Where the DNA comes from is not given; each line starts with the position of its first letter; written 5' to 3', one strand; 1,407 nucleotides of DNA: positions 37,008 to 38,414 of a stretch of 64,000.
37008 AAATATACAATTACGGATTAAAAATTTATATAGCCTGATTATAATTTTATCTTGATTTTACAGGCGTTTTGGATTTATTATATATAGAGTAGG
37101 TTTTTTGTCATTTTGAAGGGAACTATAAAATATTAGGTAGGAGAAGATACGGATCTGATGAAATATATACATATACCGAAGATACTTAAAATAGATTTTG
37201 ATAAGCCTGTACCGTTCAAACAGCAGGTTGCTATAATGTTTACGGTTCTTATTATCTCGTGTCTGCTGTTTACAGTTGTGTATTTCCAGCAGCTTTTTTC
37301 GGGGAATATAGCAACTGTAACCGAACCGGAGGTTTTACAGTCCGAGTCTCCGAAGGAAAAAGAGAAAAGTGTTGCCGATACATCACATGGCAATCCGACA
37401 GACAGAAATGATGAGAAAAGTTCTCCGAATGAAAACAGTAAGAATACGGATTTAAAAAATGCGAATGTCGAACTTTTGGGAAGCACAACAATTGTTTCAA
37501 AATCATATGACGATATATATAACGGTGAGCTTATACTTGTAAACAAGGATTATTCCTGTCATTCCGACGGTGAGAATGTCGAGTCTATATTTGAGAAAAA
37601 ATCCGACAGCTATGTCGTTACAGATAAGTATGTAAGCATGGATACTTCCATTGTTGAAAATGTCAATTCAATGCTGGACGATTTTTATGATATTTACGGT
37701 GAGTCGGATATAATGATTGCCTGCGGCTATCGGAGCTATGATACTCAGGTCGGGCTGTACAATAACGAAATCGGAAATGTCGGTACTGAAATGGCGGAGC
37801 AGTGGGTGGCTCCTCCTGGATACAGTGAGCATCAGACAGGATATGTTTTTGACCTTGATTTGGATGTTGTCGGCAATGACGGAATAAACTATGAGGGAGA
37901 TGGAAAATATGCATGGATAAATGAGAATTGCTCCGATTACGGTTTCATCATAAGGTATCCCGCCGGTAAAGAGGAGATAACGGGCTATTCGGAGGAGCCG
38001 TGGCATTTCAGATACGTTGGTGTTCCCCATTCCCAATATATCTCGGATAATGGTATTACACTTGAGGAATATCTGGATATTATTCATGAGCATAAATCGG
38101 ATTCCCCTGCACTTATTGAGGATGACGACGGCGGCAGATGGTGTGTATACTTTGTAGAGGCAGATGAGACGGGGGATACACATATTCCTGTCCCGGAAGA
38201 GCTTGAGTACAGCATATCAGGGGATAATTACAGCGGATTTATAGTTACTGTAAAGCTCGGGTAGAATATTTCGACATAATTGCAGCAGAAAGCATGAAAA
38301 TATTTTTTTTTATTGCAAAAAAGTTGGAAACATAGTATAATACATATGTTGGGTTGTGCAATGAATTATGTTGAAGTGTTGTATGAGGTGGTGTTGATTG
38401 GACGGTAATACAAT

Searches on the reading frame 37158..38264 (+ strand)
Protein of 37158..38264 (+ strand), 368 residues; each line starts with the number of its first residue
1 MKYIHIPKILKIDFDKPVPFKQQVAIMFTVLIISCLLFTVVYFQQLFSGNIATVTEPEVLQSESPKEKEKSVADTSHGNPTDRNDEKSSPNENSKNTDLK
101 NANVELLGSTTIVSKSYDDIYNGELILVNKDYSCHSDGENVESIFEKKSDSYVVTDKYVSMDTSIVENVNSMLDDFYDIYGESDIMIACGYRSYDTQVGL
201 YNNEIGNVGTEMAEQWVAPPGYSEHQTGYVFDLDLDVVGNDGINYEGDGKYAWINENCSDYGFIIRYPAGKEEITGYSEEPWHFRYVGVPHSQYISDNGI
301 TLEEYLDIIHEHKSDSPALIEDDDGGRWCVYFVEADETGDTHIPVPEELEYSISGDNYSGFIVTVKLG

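Call 3: search_protein_families(library=pfam, proteins=[window:37158-38264:+], max_evalue=0.1)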
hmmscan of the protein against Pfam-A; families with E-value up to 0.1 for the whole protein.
window:37158-38264:+ (368 aa): 3 families
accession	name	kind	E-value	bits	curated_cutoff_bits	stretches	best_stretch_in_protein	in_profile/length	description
PF02557.22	VanY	-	1.7e-30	105.9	25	1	161-288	4-131/132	D-alanyl-D-alanine carboxypeptidase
PF08000.17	bPH_1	-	0.069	13.6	27.7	0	129-157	20-48/122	Bacterial PH domain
PF13965.12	SID-1_RNA_chan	-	0.079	11.9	28.7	0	20-153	115-216/594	dsRNA-gated channel SID-1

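Call 4: search_protein_families(library=ncbifam, proteins=[window:37158-38264:+], max_evalue=0.1)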
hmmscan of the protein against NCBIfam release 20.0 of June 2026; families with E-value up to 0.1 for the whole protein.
window:37158-38264:+ (368 aa): 5 families
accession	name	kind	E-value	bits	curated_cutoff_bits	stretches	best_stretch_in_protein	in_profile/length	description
NF000472.1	vanY_AFMPt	exception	5.7e-44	150.4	425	1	91-365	27-282/283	VanY-A/VanY-F/VanY-M family D-Ala-D-Ala carboxypeptidase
NF000149.1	vanXY_G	exception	5.5e-42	143.7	500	1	117-365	9-248/254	D-Ala-D-Ala dipeptidase/D-Ala-D-Ala carboxypeptidase VanXY-G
NF000380.1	vanXY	equivalog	4.6e-40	137.1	250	1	125-308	2-178/179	D,D-carboxypeptidase/D,D-dipeptidase VanXY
NF041194.1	LD_carboxy_LdcB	exception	3.6e-33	115.1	275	1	188-308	60-175/180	LD-carboxypeptidase LdcB/DacB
NF000473.1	vanY_BG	exception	1.3e-27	96.9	400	1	160-307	126-272/274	VanY-B/VanY-G family D-Ala-D-Ala carboxypeptidase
